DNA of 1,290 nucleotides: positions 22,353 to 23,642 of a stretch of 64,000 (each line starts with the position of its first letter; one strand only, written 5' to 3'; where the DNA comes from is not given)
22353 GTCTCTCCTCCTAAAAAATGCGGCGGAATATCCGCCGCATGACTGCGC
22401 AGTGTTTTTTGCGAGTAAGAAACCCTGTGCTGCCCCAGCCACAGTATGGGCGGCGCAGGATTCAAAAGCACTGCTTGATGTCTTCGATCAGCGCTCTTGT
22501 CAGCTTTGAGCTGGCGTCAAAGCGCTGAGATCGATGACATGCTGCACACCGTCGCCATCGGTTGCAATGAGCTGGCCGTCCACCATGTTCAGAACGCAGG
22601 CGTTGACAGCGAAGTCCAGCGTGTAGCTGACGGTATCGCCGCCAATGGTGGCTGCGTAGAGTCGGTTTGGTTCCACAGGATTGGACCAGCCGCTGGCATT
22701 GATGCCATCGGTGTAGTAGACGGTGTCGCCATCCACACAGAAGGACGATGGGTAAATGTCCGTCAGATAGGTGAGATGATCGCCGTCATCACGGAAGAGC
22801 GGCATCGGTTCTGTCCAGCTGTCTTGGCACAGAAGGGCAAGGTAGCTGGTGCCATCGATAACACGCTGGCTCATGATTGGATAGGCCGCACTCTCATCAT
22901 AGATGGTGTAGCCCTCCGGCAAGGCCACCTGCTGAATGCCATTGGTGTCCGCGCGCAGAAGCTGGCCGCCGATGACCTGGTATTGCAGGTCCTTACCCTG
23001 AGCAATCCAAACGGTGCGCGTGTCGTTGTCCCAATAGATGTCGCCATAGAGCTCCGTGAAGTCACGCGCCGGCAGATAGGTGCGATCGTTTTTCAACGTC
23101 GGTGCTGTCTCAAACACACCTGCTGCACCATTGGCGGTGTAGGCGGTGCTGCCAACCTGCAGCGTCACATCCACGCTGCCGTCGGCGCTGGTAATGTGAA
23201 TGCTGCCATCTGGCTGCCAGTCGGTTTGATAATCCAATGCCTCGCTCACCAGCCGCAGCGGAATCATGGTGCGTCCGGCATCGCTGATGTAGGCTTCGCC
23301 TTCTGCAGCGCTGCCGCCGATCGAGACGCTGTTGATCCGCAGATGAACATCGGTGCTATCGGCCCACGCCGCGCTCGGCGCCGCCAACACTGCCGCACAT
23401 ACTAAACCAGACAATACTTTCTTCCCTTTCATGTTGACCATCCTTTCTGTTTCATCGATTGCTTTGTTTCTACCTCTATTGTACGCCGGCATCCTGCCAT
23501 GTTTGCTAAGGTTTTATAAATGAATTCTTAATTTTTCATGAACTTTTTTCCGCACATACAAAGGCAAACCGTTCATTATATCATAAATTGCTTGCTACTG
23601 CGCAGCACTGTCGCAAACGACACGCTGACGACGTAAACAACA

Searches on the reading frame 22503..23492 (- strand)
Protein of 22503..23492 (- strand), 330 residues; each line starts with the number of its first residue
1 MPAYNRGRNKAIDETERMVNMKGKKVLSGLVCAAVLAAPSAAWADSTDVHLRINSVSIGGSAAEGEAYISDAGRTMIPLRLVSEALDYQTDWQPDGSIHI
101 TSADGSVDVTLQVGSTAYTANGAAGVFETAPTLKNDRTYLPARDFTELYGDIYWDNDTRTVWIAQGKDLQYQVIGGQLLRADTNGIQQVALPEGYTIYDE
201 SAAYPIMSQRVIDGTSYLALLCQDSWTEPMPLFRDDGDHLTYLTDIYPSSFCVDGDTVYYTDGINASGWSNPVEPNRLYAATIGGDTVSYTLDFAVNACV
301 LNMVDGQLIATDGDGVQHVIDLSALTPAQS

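Call 52: search_protein_families(library=pfam, max_evalue=0.00001, proteins=[window:22503-23492:-])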
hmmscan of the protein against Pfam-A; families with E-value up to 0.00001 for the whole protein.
seq(330 aa): 1 family
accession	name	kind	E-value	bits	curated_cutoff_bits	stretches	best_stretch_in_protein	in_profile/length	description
PF07833.16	Cu_amine_oxidN1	-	2.7e-20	72.8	24.2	1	64-163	10-108/108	Copper amine oxidase N-terminal domain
